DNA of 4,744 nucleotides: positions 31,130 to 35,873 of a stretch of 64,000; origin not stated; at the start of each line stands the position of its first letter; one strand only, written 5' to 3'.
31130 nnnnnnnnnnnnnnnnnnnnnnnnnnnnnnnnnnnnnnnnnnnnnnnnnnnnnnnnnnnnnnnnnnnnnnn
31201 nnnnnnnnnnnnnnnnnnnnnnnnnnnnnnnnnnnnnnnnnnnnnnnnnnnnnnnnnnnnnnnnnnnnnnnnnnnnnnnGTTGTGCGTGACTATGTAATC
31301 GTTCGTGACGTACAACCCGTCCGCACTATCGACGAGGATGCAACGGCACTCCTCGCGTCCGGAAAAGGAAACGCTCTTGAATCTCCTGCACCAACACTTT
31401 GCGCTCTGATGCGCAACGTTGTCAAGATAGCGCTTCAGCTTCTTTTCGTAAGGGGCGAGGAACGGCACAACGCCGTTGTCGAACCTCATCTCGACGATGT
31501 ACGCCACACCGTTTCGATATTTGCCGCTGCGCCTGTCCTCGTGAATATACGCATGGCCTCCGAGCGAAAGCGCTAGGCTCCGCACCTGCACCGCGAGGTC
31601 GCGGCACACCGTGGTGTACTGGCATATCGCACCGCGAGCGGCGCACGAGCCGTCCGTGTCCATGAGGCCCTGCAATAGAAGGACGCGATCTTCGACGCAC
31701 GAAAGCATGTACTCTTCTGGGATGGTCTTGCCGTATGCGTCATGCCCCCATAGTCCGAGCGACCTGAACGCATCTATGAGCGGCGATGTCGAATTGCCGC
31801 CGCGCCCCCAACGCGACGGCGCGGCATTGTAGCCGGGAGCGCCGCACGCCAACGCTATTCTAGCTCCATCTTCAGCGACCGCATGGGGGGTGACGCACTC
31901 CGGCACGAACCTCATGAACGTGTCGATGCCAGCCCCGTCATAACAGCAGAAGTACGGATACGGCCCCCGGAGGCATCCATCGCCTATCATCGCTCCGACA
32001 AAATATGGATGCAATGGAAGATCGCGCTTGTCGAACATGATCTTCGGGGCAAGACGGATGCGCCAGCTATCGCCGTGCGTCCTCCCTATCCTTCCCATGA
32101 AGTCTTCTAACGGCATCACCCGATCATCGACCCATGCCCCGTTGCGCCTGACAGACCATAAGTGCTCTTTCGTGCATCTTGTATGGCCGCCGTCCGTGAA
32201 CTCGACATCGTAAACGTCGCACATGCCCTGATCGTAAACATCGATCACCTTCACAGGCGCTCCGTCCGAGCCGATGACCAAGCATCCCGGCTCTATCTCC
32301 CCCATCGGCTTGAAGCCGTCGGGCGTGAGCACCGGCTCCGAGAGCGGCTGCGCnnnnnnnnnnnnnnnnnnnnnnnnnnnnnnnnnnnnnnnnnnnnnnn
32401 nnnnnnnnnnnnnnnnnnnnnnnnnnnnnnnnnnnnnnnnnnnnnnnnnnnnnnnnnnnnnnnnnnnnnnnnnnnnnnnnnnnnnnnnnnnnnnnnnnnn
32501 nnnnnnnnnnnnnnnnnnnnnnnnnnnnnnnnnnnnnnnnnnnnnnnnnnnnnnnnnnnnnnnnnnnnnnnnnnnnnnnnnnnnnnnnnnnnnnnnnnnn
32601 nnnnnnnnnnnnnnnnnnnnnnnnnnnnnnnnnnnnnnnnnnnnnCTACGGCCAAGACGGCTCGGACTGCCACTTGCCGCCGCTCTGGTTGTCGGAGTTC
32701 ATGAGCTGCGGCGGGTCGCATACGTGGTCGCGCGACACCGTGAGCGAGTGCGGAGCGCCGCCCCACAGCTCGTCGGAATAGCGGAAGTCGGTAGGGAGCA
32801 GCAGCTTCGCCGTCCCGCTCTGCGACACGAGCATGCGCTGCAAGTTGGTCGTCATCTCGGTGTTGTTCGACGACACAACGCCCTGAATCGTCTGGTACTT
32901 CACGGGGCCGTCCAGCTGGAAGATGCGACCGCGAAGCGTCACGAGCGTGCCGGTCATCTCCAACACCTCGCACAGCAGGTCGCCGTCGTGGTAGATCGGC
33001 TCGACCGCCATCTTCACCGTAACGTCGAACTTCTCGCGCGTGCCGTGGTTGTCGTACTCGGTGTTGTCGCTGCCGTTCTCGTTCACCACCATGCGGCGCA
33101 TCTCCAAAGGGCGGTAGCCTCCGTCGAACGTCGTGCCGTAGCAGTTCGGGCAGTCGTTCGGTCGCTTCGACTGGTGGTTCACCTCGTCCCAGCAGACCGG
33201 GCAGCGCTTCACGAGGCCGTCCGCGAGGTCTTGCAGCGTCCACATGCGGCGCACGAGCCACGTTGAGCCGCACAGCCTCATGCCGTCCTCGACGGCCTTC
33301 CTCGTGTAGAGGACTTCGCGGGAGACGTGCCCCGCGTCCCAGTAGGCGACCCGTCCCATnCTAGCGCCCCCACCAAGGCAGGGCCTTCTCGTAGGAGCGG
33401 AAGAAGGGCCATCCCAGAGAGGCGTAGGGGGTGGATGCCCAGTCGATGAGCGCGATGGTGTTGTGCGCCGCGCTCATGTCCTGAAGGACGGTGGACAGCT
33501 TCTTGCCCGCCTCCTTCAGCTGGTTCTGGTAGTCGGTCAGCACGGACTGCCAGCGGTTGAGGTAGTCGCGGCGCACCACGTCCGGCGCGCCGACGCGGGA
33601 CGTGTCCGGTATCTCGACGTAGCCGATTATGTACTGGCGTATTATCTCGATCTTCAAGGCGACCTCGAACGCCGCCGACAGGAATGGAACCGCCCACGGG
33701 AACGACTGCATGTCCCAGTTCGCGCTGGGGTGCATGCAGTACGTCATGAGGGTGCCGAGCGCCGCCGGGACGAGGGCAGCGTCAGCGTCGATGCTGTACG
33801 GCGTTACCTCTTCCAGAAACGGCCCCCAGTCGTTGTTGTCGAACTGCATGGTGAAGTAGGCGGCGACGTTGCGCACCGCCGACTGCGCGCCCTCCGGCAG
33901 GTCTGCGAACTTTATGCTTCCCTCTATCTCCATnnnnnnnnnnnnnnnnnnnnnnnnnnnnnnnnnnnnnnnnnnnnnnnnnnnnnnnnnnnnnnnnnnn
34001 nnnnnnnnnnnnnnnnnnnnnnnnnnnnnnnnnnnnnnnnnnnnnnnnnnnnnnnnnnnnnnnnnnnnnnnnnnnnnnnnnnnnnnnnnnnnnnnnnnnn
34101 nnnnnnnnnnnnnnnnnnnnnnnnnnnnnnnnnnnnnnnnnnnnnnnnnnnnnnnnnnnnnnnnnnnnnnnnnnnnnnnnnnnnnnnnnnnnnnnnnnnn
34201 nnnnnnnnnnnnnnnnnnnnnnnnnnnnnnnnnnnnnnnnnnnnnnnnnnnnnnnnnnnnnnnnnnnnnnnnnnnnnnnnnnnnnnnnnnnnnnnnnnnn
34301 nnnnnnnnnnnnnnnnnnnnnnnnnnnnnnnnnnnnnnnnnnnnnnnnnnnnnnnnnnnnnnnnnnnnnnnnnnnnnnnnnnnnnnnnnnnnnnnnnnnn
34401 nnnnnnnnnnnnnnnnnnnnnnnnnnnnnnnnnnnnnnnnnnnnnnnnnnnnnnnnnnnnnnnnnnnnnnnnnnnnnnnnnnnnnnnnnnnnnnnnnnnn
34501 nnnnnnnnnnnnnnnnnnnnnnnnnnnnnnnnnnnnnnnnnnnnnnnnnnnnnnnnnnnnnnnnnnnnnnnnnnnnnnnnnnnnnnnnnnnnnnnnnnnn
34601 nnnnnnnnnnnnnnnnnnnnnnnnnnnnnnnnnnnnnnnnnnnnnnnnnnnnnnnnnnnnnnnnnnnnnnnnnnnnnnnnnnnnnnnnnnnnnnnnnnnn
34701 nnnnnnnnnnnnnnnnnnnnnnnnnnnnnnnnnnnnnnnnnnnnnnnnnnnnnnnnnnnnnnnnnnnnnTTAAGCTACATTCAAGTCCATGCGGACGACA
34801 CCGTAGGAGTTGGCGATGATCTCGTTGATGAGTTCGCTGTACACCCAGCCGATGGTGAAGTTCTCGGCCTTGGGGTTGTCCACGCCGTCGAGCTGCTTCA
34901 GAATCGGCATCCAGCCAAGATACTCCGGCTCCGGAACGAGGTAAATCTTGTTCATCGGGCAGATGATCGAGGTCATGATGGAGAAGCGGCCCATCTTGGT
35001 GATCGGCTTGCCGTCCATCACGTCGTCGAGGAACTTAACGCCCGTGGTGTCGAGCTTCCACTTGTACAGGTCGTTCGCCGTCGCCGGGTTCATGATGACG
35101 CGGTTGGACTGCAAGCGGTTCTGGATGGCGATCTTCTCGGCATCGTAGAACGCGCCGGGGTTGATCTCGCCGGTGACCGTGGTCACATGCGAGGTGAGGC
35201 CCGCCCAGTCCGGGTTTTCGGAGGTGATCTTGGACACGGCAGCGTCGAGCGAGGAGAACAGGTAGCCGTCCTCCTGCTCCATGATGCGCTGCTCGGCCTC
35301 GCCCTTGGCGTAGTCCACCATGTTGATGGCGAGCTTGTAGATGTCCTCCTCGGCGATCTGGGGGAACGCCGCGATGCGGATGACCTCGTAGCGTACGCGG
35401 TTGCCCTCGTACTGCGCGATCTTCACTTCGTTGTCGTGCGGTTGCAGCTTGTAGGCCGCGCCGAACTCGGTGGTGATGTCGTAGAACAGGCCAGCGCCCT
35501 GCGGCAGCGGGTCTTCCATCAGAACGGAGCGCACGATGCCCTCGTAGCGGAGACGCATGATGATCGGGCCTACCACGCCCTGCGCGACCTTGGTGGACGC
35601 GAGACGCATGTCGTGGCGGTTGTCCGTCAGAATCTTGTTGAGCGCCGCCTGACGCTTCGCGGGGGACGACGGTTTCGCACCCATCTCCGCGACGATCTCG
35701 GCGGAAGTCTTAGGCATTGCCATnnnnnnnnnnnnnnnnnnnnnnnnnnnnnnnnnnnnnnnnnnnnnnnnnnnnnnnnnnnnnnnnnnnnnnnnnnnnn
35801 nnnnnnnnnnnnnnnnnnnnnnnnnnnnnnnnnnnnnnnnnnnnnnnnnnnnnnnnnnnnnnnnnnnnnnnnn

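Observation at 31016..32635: Intein in a small neck-region protein, an unusual intein host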

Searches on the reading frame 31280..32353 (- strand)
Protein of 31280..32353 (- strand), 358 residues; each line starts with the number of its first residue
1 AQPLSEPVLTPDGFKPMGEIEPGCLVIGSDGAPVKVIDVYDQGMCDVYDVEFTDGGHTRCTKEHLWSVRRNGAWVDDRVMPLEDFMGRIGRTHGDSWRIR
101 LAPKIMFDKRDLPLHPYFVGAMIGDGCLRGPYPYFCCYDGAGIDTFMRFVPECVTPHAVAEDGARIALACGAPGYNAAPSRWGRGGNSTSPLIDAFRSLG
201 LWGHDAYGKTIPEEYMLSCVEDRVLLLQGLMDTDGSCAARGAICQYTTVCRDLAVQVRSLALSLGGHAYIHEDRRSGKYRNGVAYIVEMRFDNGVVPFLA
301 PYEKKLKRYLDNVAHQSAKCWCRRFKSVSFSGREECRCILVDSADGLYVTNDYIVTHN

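Call 17: search_solved_structures(query=window:31280-32353:-, max_evalue=0.01, show_alignments=3)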
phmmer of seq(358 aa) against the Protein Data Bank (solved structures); distinct sequences matched with E-value up to 0.01: 5.
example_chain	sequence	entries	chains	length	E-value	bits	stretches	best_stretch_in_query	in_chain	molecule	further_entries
6bs8_A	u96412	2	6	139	1.7e-05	27.2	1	4-69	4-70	Replicative DNA helicase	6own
6rix_A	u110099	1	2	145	1.9e-05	27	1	4-68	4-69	Replicative DNA helicase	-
6riy_A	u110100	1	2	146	2.5e-05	26.6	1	4-68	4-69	Replicative DNA helicase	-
6riz_A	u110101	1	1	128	4e-05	25.9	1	4-69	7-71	gp41-1 intein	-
6qaz_A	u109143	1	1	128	0.0012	21.1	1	4-69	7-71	cyanophage-like gp41-1 intein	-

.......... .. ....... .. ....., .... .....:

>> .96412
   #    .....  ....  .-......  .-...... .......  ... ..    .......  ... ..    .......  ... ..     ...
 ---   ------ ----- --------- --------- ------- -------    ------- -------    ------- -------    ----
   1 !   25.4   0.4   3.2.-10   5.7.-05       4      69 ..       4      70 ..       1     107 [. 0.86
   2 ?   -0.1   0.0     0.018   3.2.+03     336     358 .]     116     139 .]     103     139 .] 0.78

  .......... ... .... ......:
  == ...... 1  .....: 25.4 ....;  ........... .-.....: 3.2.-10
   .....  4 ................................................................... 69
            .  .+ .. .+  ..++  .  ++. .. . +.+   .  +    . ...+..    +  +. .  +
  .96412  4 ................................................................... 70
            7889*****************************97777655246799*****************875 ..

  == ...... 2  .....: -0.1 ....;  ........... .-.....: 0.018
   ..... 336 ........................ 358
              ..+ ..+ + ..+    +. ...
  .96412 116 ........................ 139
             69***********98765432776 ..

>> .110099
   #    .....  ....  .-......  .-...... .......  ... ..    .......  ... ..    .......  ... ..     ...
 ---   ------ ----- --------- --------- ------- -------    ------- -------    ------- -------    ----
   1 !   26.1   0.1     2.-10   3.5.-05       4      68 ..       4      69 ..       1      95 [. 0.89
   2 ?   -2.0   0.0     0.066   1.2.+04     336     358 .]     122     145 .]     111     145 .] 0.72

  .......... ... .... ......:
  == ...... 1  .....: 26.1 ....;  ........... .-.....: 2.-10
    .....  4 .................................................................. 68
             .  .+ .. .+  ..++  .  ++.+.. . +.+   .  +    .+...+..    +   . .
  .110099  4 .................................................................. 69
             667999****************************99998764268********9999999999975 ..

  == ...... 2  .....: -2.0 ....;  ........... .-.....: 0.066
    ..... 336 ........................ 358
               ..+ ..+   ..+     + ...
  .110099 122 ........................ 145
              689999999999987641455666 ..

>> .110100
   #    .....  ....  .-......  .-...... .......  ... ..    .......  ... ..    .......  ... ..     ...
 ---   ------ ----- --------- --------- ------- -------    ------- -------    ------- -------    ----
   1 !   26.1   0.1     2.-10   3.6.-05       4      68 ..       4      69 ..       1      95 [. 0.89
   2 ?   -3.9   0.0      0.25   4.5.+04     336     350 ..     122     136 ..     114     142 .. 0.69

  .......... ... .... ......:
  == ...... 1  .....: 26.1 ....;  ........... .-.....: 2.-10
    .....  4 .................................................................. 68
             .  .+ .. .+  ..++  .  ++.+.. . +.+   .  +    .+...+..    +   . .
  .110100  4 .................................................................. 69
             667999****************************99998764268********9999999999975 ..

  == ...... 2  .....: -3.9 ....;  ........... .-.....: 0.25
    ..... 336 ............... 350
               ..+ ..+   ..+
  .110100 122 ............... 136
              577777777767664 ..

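Call 22: find_homologous_proteins(query=window:31280-32353:-, max_evalue=1e-20)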
Query seq(358 aa) (358 aa): 140 proteins with E <= 1e-20 among 1854 candidates; the best 120 are listed.
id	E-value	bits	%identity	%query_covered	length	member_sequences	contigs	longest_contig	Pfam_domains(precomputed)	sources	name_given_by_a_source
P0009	1.9e-252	855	100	100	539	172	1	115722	PF14528.12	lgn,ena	-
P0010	2.5e-114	400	52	100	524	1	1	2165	PF14528.12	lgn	-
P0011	2.3e-79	285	45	100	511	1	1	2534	-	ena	-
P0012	2.4e-60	223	39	100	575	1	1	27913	PF14528.12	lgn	-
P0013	1.1e-52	197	36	100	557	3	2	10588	-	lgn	-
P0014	5.1e-50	189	37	100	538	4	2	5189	-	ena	-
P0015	1.0e-49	188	35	100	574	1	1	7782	PF14528.12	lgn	-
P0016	6.8e-49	185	34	100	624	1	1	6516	PF05204.20,PF12705.14,PF14528.12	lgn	-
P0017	4.0e-48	182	36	100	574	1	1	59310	-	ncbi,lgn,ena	-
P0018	2.0e-47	180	33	100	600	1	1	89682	PF05204.20,PF14528.12,PF02562.23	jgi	jgi:intein/homing endonuclease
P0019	8.2e-47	178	34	100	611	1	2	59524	PF05204.20,PF14528.12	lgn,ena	-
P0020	3.8e-45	173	35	100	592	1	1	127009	PF14528.12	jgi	jgi:hypothetical protein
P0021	1.3e-44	171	37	100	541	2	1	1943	PF14528.12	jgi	jgi:hypothetical protein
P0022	1.7e-44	170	35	100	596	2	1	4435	-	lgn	-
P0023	2.8e-44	170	35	100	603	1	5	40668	PF05204.20,PF03237.22,PF14528.12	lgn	-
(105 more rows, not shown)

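Call 62: find_encoding_contigs(protein=P0017, flank=6000, max_places=1)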
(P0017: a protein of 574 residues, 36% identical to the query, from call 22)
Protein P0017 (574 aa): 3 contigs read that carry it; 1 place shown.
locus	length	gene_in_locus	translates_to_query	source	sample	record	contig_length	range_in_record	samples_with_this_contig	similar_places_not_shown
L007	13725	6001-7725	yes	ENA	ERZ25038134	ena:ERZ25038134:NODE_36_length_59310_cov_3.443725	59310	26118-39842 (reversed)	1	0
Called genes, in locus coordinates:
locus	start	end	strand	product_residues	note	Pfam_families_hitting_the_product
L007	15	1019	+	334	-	PF25209:Phage_capsid_4 (weak)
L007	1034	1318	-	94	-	-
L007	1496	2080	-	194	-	-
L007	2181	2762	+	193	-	-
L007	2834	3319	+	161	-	-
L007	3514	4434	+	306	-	PF07484:Collar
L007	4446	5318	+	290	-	-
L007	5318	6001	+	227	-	-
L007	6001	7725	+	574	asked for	-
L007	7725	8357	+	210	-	-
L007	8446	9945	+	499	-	-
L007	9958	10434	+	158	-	-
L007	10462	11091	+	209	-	-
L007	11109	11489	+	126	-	-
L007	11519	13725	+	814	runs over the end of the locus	-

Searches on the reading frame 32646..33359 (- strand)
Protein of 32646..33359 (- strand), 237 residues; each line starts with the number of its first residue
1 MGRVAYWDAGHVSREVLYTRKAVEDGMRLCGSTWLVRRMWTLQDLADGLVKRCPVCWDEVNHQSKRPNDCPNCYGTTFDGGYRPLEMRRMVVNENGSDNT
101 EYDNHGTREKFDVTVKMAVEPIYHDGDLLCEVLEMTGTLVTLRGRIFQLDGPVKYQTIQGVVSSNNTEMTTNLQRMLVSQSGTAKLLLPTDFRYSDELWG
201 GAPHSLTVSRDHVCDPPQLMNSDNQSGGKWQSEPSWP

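Call 3: search_protein_families(library=pfam, proteins=[window:32646-33359:-], max_evalue=0.1)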
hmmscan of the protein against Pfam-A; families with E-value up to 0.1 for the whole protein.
window:32646-33359:- (237 aa): 0 families

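Call 4: search_protein_families(library=phrogs, proteins=[window:32646-33359:-], max_evalue=0.01)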
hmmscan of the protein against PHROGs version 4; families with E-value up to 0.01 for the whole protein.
window:32646-33359:- (237 aa): 1 family
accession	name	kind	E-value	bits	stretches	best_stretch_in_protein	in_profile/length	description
phrog_2806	-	unknown function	2.3e-14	54.5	1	16-136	12-129/198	-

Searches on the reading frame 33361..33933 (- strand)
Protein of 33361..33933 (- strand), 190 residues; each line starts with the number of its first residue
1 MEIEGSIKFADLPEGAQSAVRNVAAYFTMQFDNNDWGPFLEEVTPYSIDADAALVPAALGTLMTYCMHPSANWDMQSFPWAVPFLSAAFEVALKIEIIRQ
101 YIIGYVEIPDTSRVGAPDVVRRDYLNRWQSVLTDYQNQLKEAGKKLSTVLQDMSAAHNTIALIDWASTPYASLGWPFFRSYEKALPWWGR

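Call 3: search_protein_families(library=pfam, proteins=[window:33361-33933:-], max_evalue=0.1)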
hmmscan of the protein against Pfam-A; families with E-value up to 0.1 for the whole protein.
window:33361-33933:- (190 aa): 1 family
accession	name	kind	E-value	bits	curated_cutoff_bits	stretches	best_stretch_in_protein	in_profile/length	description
PF15508.11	NAAA-beta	-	0.034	15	27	1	126-166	16-55/63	beta subunit of N-acylethanolamine-hydrolyzing acid amidase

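Call 4: search_protein_families(library=phrogs, proteins=[window:33361-33933:-], max_evalue=0.01)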
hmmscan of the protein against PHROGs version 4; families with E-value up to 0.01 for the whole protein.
window:33361-33933:- (190 aa): 1 family
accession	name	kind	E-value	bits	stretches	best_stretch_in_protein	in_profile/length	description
phrog_2791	-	unknown function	6.3e-11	43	1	8-143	130-267/329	-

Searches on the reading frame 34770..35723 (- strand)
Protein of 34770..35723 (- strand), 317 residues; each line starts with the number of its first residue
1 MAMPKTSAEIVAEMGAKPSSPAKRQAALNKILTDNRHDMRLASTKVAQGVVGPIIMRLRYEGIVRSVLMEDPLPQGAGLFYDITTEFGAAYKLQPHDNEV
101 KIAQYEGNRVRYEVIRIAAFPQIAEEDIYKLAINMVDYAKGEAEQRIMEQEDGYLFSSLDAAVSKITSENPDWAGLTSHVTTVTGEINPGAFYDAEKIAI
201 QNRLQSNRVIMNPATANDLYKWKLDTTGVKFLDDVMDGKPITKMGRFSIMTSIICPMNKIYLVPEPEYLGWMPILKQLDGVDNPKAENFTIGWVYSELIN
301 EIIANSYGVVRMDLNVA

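Call 3: search_protein_families(library=pfam, proteins=[window:34770-35723:-], max_evalue=0.1)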
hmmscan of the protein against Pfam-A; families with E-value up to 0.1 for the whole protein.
window:34770-35723:- (317 aa): 1 family
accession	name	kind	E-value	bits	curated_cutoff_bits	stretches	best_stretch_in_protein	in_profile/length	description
PF05065.19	Phage_capsid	-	3.9e-05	23.6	24.2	1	54-233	13-191/280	Phage capsid family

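Call 4: search_protein_families(library=phrogs, proteins=[window:34770-35723:-], max_evalue=0.01)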
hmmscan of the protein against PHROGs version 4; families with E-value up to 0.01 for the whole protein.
window:34770-35723:- (317 aa): 2 families
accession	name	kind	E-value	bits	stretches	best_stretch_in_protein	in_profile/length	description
phrog_2522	-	head and packaging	6.5e-61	207.2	1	11-312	29-315/318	major head protein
phrog_10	-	head and packaging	0.00047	20.2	1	108-240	431-565/752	major head protein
